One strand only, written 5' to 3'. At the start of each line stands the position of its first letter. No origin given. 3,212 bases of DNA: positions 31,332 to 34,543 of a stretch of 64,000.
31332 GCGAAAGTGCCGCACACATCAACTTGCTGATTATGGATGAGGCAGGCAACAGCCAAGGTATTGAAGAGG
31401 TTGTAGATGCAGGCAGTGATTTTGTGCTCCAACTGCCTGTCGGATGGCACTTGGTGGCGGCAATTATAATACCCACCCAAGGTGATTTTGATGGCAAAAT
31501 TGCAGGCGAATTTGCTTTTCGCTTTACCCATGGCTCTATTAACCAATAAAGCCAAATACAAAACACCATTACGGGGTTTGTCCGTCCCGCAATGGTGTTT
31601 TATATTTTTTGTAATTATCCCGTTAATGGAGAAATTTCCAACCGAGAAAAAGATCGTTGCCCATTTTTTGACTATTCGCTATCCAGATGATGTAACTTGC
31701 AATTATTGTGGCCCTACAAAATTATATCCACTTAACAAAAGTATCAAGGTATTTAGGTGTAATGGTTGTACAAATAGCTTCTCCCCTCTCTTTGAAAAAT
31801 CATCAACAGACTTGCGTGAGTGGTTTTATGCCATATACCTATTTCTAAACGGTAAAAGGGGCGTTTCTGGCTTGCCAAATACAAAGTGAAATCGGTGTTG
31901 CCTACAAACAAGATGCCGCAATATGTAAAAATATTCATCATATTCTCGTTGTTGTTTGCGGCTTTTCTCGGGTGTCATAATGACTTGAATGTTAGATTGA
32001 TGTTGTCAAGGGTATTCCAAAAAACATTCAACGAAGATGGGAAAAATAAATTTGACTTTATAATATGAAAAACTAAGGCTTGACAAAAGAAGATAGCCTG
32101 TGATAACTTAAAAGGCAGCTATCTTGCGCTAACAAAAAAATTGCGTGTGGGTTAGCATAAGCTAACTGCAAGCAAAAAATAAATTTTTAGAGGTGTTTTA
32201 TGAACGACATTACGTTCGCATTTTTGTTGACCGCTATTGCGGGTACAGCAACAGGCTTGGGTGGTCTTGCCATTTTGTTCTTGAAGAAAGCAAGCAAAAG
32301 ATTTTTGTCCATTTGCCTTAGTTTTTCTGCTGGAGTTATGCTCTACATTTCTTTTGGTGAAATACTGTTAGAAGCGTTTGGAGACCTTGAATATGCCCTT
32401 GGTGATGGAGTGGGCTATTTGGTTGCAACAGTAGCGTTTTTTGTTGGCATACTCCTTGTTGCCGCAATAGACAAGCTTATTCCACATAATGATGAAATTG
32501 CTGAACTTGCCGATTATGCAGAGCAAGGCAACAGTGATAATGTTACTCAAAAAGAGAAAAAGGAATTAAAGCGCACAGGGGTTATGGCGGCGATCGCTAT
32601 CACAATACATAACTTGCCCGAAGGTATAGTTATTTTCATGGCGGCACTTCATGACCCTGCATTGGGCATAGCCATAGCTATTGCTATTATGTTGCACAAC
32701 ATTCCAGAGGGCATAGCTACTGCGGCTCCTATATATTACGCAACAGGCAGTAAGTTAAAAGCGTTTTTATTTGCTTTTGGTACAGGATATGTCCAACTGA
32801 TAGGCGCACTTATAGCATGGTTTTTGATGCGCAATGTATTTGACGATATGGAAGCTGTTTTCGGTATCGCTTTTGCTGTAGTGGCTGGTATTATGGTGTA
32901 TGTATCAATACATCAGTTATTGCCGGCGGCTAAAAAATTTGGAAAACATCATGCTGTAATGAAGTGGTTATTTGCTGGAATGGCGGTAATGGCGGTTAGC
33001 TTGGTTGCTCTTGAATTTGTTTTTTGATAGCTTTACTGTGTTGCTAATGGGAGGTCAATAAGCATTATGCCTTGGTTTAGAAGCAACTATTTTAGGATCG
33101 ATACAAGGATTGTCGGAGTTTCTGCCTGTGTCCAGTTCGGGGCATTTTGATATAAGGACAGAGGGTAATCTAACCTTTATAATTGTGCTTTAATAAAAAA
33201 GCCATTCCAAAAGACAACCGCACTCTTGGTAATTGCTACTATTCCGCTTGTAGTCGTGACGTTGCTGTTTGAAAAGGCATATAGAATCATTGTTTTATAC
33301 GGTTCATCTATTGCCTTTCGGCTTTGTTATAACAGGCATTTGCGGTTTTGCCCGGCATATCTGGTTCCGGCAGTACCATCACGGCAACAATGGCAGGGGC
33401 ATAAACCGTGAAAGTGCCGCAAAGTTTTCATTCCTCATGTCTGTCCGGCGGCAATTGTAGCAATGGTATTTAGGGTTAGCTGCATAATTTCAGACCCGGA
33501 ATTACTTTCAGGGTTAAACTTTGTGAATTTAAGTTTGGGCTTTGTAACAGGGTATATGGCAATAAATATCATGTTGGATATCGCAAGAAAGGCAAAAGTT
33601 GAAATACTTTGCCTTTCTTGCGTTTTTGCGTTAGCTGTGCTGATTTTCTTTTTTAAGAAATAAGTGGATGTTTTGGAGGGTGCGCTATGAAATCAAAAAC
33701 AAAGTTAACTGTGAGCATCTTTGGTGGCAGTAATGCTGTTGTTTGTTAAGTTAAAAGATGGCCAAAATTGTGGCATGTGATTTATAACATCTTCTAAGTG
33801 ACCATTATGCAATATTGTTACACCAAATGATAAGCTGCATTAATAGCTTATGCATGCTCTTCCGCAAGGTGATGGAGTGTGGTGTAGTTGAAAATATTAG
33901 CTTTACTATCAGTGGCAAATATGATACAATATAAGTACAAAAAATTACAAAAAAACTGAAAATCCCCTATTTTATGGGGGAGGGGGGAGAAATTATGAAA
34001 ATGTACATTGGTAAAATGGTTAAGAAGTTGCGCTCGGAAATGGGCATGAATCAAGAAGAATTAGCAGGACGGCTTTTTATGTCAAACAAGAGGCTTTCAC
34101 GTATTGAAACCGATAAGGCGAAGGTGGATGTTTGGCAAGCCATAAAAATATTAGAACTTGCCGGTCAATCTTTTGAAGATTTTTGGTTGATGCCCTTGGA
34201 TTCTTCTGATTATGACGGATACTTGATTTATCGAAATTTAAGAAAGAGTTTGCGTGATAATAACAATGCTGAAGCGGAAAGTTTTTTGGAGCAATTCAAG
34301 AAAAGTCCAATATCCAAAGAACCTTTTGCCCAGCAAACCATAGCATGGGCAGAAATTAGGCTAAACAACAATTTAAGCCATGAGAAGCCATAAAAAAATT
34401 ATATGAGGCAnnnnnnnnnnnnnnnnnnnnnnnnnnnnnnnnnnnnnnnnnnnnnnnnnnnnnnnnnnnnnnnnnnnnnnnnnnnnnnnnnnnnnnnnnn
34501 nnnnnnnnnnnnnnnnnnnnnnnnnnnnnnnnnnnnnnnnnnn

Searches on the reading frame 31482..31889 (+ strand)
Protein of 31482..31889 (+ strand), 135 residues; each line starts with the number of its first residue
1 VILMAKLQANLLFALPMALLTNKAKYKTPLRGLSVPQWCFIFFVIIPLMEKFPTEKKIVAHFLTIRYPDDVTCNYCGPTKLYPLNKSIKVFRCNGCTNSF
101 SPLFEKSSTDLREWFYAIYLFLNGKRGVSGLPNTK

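Call 65: search_protein_families(library=pfam, max_evalue=0.001, proteins=[window:31482-31889:+])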
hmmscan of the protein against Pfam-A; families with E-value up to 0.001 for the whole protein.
window:31482-31889:+ (135 aa): 1 family
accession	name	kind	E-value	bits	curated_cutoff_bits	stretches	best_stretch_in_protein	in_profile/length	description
PF12760.12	Zn_ribbon_IS1595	-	1.5e-06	28.5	25.4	1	53-97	1-44/46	Transposase zinc-ribbon domain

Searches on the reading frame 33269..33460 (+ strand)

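Call 84: search_protein_families(library=pfam, max_evalue=0.01, proteins=[window:33269-33460:+])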
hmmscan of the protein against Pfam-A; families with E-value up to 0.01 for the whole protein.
window:33269-33460:+ (63 aa): 1 family
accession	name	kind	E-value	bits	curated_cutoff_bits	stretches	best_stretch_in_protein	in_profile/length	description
PF02673.24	BacA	-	0.0089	16.2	33.4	0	43-59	177-193/257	Bacitracin resistance protein BacA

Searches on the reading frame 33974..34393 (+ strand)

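Call 20: search_protein_families(library=pfam, max_evalue=0.01, proteins=[window:33974-34393:+])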
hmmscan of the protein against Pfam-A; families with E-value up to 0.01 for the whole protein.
window:33974-34393:+ (139 aa): 3 families
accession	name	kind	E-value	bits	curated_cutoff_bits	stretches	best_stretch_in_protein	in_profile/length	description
PF12844.13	HTH_19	-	4.7e-07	30.1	30.2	1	13-72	1-58/64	Helix-turn-helix domain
PF01381.28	HTH_3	-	6.2e-06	26.6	23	1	16-69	1-54/55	Helix-turn-helix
PF13560.12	HTH_31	-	0.00016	22.3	27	1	13-63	3-54/64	Helix-turn-helix domain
